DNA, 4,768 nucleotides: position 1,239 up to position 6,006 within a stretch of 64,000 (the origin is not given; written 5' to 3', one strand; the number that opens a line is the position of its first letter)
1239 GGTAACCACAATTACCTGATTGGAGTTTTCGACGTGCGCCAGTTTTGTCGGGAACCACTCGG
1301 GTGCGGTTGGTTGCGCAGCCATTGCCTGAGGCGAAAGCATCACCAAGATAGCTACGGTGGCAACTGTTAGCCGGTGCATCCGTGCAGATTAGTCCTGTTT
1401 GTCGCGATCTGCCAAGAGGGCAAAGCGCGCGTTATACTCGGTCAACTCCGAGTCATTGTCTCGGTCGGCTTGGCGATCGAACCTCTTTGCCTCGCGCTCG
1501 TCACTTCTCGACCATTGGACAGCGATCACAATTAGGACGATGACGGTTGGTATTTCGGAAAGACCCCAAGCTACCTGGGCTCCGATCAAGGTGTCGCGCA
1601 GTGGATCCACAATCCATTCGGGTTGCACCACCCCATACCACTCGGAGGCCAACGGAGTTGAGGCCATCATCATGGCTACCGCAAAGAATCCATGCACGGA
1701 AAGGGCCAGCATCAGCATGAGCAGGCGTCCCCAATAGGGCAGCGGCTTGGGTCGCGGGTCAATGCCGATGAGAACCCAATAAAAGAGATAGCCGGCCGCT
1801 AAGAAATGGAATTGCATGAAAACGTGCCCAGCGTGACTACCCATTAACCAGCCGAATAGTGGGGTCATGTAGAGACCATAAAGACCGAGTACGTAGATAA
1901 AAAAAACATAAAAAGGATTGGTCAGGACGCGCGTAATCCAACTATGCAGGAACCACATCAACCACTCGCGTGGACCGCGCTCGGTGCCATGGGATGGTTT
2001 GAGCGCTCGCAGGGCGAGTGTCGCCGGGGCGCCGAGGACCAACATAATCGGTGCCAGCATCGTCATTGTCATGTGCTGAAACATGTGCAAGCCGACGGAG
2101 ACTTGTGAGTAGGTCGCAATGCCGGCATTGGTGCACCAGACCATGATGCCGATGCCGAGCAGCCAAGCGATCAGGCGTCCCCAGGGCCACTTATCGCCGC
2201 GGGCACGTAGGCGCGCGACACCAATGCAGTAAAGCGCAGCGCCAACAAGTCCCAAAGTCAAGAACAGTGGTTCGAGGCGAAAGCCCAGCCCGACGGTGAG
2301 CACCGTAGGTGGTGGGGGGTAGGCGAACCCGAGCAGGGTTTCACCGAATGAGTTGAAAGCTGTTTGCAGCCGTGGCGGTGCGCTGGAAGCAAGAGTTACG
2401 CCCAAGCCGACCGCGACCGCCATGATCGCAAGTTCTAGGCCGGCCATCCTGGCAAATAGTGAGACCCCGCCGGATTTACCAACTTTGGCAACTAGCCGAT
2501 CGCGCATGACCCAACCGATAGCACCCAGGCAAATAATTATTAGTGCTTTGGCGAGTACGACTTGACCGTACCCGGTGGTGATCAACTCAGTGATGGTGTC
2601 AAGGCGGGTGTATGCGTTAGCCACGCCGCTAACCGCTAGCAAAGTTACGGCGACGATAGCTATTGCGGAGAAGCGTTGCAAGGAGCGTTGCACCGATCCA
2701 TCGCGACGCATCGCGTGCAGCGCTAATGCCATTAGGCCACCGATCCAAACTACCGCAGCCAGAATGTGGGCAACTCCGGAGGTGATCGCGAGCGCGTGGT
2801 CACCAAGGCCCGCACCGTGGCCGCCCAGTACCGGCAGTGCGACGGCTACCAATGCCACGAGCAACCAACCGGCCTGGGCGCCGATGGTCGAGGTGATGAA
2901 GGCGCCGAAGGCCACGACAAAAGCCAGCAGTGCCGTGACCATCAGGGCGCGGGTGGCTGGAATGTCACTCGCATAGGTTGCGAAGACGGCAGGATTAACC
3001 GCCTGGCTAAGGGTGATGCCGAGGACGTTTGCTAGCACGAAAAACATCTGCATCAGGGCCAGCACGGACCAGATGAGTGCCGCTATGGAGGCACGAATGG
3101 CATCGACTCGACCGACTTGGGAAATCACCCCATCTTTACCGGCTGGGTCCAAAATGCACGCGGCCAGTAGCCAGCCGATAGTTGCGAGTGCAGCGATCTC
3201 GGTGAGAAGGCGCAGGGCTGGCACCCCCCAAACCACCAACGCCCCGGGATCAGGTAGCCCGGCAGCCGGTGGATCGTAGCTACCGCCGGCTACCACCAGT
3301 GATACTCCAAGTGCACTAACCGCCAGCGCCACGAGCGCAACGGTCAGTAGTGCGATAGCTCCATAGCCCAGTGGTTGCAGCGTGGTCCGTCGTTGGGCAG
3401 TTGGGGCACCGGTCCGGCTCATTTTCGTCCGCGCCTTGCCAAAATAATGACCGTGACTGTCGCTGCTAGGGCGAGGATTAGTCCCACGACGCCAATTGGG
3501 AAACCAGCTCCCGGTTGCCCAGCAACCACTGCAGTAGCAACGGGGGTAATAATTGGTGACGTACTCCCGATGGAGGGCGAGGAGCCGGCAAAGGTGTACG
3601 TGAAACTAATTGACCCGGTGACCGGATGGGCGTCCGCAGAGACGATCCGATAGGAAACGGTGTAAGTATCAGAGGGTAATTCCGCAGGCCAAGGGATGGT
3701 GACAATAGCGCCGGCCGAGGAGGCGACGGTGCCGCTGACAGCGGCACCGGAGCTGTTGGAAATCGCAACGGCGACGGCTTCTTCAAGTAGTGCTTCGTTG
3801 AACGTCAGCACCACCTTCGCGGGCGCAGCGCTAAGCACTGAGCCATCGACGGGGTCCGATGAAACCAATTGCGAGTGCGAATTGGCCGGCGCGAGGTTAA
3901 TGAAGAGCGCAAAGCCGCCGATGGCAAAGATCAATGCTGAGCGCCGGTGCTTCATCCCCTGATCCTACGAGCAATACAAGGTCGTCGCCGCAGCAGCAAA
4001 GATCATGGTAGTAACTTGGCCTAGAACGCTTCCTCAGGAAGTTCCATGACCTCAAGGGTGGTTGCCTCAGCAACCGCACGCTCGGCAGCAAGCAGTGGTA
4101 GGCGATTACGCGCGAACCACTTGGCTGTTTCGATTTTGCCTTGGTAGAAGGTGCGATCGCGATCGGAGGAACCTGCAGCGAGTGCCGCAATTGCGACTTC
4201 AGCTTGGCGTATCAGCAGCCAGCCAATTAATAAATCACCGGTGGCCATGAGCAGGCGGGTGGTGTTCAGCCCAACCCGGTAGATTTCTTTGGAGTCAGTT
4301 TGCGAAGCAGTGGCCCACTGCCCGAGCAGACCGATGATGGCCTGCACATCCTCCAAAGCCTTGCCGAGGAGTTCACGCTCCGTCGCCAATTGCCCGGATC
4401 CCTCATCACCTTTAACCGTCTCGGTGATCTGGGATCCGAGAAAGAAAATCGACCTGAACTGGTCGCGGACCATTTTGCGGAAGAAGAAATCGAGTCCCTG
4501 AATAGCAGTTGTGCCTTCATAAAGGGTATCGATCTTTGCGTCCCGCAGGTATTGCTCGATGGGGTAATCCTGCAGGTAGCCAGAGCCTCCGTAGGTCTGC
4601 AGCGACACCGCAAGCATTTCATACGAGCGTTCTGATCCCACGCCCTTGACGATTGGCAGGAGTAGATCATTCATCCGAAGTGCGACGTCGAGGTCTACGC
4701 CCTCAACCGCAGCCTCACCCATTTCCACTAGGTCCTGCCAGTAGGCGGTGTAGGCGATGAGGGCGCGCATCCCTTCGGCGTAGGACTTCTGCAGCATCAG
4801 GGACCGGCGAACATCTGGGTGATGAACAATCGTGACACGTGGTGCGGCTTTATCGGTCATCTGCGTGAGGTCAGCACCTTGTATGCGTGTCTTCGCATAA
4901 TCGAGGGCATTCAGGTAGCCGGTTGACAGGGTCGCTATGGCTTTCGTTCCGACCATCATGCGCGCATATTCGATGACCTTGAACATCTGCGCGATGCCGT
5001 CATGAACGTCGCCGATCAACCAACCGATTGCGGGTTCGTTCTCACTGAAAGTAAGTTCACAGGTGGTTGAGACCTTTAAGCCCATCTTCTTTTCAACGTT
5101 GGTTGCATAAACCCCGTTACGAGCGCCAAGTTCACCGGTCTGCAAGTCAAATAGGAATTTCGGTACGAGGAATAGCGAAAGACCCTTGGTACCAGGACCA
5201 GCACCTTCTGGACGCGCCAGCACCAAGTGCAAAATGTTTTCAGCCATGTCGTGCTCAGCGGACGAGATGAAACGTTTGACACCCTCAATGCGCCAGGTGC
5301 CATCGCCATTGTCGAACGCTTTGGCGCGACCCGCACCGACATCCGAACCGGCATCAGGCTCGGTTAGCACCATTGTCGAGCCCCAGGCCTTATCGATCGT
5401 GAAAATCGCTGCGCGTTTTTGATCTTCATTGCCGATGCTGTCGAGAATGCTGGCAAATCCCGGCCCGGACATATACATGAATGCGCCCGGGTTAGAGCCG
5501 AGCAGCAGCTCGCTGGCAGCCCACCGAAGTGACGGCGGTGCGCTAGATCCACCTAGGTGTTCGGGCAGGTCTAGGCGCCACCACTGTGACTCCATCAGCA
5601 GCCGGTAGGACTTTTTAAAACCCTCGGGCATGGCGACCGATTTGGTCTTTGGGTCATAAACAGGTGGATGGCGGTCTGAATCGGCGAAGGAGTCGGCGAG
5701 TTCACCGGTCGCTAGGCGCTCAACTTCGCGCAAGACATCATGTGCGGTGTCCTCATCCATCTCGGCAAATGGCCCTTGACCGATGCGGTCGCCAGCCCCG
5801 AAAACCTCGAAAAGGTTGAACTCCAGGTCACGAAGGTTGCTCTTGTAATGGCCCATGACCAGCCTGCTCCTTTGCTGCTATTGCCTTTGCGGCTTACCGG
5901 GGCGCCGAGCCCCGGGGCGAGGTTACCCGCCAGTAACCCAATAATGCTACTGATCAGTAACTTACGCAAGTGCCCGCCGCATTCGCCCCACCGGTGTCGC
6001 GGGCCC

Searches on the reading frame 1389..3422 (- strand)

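Call 53: search_protein_families(library=pfam, proteins=[window:1389-3422:-], max_evalue=0.001)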
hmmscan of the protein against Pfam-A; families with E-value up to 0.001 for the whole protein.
window:1389-3422:- (677 aa): 2 families
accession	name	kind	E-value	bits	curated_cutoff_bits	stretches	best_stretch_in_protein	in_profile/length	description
PF09678.15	Caa3_CtaG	-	4.9e-78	262.2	27.7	1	396-640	1-237/237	Cytochrome c oxidase caa3 assembly factor (Caa3_CtaG)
PF05425.18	CopD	-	4.2e-18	66.1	32.1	1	246-344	2-105/105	Copper resistance protein D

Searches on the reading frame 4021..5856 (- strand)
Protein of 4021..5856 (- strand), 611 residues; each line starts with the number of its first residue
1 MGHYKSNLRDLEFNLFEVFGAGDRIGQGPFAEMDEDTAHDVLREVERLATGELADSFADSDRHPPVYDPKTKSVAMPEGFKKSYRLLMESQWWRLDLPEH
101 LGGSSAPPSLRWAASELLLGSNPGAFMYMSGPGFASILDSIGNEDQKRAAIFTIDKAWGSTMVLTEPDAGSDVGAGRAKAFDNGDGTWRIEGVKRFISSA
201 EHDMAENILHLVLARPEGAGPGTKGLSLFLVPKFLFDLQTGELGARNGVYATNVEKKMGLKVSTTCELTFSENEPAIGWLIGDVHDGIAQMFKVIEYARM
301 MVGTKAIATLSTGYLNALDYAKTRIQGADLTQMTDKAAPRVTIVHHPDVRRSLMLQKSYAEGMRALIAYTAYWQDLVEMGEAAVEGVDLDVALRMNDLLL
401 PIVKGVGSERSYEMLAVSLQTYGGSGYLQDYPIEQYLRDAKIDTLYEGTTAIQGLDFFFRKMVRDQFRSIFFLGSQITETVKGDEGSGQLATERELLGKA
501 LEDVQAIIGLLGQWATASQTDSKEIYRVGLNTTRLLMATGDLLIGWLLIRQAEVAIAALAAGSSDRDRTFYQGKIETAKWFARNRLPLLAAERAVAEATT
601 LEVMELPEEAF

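Call 53: search_protein_families(library=pfam, proteins=[window:4021-5856:-], max_evalue=0.001)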
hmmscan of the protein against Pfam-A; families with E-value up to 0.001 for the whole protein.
window:4021-5856:- (611 aa): 4 families
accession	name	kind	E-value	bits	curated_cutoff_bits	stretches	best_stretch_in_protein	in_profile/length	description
PF12806.12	Acyl-CoA_dh_C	-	4.1e-29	101.7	30.3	1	475-607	3-124/124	Acetyl-CoA dehydrogenase C-terminal like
PF02770.24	Acyl-CoA_dh_M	-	5e-14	52.7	33.3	1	162-271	2-95/97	Acyl-CoA dehydrogenase, middle domain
PF00441.29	Acyl-CoA_dh_1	-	3.3e-12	47.2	22.4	1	286-453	2-141/150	Acyl-CoA dehydrogenase, C-terminal domain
PF22924.1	ACOX_C_alpha1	-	0.00023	21.4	27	1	297-451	6-158/169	Acyl-CoA oxidase, C-alpha1 domain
